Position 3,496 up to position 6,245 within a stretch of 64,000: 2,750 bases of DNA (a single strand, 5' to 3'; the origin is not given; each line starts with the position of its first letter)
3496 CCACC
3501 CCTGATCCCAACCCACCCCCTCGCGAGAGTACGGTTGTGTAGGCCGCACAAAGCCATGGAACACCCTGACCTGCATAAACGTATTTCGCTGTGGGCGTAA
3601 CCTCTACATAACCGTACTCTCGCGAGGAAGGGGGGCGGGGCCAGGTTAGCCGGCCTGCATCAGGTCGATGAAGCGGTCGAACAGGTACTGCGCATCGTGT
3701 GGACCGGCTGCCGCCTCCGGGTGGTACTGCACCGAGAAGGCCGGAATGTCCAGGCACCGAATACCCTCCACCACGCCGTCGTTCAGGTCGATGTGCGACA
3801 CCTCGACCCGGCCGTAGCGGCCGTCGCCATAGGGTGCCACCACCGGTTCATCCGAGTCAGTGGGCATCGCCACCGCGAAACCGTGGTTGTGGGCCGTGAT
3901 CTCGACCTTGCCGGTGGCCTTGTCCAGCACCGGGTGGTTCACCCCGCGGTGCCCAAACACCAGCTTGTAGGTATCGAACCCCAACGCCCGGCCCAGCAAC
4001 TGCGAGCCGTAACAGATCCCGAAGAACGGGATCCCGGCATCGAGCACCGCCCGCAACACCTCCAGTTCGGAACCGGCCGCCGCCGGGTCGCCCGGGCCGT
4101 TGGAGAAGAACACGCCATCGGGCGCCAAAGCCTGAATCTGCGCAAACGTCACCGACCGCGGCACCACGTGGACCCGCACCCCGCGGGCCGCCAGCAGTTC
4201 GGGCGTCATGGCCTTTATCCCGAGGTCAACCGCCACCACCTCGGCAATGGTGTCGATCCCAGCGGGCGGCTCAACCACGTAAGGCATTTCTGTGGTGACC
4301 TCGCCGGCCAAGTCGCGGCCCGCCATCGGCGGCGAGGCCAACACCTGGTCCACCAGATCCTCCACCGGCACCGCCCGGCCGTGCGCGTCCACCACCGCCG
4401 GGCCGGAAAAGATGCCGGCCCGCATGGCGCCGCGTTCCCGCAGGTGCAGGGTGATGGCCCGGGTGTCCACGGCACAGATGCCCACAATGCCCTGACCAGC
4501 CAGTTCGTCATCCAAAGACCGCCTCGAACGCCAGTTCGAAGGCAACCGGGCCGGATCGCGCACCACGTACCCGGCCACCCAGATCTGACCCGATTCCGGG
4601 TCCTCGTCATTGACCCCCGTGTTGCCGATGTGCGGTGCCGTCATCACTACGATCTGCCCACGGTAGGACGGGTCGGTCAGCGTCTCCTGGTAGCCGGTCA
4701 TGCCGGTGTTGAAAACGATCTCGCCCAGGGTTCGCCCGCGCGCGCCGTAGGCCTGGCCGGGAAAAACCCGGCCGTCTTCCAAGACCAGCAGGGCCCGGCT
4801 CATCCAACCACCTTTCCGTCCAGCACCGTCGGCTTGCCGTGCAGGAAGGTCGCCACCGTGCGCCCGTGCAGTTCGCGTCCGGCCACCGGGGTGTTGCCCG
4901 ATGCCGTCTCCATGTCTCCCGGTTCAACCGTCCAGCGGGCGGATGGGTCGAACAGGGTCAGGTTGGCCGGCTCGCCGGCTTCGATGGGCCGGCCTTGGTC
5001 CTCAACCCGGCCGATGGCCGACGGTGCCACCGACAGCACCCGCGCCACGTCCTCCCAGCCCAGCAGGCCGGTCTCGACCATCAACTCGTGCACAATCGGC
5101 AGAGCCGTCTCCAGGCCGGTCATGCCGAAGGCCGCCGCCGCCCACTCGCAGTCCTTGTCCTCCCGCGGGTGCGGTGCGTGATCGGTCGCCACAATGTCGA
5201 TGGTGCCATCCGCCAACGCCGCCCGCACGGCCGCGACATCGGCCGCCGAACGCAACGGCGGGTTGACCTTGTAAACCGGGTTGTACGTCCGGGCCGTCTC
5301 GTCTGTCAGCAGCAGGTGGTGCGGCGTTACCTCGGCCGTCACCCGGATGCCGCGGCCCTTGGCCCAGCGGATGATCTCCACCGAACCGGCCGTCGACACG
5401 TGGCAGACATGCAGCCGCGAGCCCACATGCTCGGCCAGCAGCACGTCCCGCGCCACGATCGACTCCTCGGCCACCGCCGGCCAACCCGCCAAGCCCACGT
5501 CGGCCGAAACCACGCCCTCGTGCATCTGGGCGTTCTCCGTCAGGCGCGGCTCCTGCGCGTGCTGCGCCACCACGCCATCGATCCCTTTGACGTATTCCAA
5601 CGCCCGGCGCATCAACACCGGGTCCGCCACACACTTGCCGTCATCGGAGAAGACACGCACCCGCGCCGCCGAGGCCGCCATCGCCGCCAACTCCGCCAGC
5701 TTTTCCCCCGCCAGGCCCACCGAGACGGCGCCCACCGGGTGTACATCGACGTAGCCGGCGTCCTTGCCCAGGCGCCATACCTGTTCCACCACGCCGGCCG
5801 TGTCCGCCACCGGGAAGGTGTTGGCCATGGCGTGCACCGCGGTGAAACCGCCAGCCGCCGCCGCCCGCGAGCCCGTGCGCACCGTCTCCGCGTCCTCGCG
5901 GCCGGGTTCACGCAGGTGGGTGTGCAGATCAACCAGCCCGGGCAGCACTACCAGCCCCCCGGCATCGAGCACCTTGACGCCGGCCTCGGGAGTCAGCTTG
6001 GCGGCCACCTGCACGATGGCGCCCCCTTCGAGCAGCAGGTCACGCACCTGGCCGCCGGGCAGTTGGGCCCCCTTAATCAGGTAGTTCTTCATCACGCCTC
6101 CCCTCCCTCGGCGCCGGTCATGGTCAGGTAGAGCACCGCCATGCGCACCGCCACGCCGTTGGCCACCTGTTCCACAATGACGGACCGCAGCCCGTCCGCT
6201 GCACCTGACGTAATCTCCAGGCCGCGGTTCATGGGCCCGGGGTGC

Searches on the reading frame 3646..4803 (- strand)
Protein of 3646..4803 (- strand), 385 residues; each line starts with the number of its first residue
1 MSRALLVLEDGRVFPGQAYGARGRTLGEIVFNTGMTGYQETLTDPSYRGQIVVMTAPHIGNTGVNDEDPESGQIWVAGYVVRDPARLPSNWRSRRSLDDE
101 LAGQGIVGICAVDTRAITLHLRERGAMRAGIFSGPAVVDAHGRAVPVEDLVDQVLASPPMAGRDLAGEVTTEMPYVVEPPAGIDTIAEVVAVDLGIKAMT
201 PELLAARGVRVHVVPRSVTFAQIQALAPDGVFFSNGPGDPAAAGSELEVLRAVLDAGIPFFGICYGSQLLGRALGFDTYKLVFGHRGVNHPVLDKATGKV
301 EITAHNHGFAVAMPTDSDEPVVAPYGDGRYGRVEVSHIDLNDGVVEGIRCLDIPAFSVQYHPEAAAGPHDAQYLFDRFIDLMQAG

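Call 85: search_protein_families(library=pfam, max_evalue=0.0001, proteins=[window:3646-4803:-])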
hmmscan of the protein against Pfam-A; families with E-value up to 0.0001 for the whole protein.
window:3646-4803:- (385 aa): 3 families
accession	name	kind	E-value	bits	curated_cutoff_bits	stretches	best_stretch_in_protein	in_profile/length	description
PF00988.28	CPSase_sm_chain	-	2.3e-52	176.5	27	1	6-131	1-126/126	Carbamoyl-phosphate synthase small chain, CPSase domain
PF00117.34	GATase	-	2.4e-41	141.9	22.8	1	191-380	2-189/190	Glutamine amidotransferase class-I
PF07722.19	Peptidase_C26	-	2.9e-08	34.2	20.5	1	243-363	91-219/219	Peptidase C26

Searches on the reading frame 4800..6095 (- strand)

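Call 85: search_protein_families(library=pfam, max_evalue=0.0001, proteins=[window:4800-6095:-])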
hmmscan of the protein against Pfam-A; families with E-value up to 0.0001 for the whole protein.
window:4800-6095:- (431 aa): 3 families
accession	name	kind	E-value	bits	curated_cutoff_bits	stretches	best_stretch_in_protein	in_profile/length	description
PF01979.26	Amidohydro_1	-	5.5e-15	55.9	25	1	49-421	1-343/345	Amidohydrolase family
PF12890.13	DHOase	-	1.8e-11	44.7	21.2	1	49-235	3-139/142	Dihydro-orotase-like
PF07969.17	Amidohydro_3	-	1.8e-07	31.5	29.7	1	41-89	1-50/472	Amidohydrolase family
